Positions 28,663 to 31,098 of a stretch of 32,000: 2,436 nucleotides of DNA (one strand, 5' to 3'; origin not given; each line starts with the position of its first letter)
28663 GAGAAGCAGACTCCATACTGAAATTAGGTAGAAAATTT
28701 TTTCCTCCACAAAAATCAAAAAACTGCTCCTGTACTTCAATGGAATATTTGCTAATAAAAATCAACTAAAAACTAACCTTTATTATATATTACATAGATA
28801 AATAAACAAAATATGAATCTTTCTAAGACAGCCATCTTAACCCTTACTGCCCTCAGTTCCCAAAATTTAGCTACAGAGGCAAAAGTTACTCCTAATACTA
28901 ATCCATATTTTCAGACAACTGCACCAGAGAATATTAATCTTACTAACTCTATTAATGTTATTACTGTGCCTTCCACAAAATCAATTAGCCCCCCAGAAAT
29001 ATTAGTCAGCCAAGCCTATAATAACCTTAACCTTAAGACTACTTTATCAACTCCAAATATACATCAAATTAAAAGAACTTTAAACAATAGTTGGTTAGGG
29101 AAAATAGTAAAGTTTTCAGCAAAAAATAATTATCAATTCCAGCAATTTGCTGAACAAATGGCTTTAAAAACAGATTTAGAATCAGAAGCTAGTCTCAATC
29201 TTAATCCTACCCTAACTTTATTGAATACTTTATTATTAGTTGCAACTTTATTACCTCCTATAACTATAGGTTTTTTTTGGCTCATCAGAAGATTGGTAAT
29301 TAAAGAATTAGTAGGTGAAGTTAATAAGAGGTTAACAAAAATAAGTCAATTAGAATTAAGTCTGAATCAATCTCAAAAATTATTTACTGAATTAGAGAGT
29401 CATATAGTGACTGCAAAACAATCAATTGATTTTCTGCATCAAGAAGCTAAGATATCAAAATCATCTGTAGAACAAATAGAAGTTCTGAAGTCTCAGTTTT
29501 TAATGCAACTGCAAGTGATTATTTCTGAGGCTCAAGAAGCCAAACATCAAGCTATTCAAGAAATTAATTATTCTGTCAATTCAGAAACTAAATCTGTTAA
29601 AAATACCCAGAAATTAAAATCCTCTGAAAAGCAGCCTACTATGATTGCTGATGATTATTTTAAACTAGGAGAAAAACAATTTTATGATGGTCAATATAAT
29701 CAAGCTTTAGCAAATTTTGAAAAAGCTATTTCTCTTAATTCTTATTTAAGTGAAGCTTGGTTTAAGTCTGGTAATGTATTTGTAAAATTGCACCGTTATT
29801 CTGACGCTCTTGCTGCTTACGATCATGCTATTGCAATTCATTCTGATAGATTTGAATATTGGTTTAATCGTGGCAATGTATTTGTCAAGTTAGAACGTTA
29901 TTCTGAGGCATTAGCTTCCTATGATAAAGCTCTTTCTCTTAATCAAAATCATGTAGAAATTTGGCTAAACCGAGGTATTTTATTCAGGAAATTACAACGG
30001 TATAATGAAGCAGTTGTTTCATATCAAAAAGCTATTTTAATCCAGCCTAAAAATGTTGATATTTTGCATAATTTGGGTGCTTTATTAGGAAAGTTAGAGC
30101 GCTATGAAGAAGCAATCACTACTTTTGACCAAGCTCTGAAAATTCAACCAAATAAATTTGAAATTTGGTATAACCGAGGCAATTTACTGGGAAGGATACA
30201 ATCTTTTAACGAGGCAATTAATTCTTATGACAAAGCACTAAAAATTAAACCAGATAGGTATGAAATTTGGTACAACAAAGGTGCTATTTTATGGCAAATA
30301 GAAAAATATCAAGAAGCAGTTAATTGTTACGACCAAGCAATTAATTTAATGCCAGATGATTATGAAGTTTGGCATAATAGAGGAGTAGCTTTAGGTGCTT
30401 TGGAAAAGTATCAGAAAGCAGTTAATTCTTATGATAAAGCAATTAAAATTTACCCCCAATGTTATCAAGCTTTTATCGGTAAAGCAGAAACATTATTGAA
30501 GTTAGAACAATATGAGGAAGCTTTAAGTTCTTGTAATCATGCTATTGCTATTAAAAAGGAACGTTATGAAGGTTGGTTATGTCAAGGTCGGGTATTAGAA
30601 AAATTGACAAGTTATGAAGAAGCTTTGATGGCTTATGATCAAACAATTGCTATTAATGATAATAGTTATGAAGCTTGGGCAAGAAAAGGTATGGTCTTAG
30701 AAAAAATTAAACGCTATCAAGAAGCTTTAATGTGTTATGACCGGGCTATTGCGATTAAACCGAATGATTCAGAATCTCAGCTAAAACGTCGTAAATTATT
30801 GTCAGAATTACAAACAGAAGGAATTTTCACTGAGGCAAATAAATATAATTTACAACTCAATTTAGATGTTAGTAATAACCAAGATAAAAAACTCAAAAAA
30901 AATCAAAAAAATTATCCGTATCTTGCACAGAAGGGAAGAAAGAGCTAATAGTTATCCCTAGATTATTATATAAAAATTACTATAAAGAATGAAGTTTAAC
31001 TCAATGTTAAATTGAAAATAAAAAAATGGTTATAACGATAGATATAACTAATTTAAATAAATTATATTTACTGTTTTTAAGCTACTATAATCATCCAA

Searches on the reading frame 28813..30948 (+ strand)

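Call 12: search_protein_families(library=pfam, proteins=[window:28813-30948:+], max_evalue=0.001)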
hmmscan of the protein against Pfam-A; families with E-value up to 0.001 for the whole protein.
window:28813-30948:+ (711 aa): 30 families (the best 25 are shown)
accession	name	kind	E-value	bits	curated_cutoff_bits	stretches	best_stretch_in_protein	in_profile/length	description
PF00515.34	TPR_1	-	5.3e-80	260.7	27.8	7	348-380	2-34/34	Tetratricopeptide repeat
PF07719.23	TPR_2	-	1.4e-69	224.9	27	7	348-380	2-34/34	Tetratricopeptide repeat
PF13414.12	TPR_11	-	4.6e-64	212.3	26.8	7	391-428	4-41/42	TPR repeat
PF13181.12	TPR_8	-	1.5e-56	184.1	25.7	7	416-447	2-33/34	Tetratricopeptide repeat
PF13431.12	TPR_17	-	3.1e-48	158.5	24.4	2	404-435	2-33/34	Tetratricopeptide repeat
PF13432.12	TPR_16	-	2.9e-42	143.1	32.7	6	352-409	2-58/65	Tetratricopeptide repeat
PF13424.12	TPR_12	-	1.3e-37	128.2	30.1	6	383-445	5-75/77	Tetratricopeptide repeat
PF14559.12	TPR_19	-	5.4e-34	116.8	25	3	395-450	5-60/68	Tetratricopeptide repeat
PF13428.12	TPR_14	-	1.4e-31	106.2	23.5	0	416-457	2-43/44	Tetratricopeptide repeat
PF13371.12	TPR_9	-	1.2e-29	102.6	35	2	491-549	3-61/73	Tetratricopeptide repeat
PF23914.1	TPR_CcmH_CycH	-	1.3e-22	80.8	42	2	441-548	42-152/158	Cytochrome c-type biogenesis protein H TPR domain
PF13176.12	TPR_7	-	2.5e-22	77.4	27.9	0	418-445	2-31/36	Tetratricopeptide repeat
PF01239.28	PPTA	-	8.4e-19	66.5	29.5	0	499-528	1-30/32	Protein prenyltransferase alpha subunit repeat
PF12895.13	ANAPC3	-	1e-15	58.2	27.2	0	498-572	4-77/82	Anaphase-promoting complex, cyclosome, subunit 3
PF25063.1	ARM_TT21_C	-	3.5e-15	56.9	35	1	350-449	98-198/209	Tetratricopeptide repeat protein 21 C-terminal ARM domain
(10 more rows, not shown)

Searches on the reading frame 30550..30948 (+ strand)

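Call 31: search_protein_families(library=pfam, proteins=[window:30550-30948:+], max_evalue=0.00001)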
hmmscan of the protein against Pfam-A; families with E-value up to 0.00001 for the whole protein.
window:30550-30948:+ (132 aa): 9 families
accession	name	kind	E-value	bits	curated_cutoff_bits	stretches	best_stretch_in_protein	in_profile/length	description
PF00515.34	TPR_1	-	4.3e-13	48.9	27.8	1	41-73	2-34/34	Tetratricopeptide repeat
PF07719.23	TPR_2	-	8.4e-11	41.6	27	1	41-73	2-34/34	Tetratricopeptide repeat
PF13431.12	TPR_17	-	2.5e-09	37.1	24.4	0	28-60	1-33/34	Tetratricopeptide repeat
PF13181.12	TPR_8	-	2.1e-08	34.1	25.7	1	40-73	1-34/34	Tetratricopeptide repeat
PF13414.12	TPR_11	-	2.3e-07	30.8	26.8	0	55-77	9-31/42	TPR repeat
PF13428.12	TPR_14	-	1.3e-06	28.9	23.5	0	41-77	2-38/44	Tetratricopeptide repeat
PF23914.1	TPR_CcmH_CycH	-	1.7e-06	28.4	42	0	38-98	48-108/158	Cytochrome c-type biogenesis protein H TPR domain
PF13432.12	TPR_16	-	3.3e-06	27.9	32.7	1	12-73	3-64/65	Tetratricopeptide repeat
PF13424.12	TPR_12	-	3.3e-06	27.6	30.1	0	11-70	8-75/77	Tetratricopeptide repeat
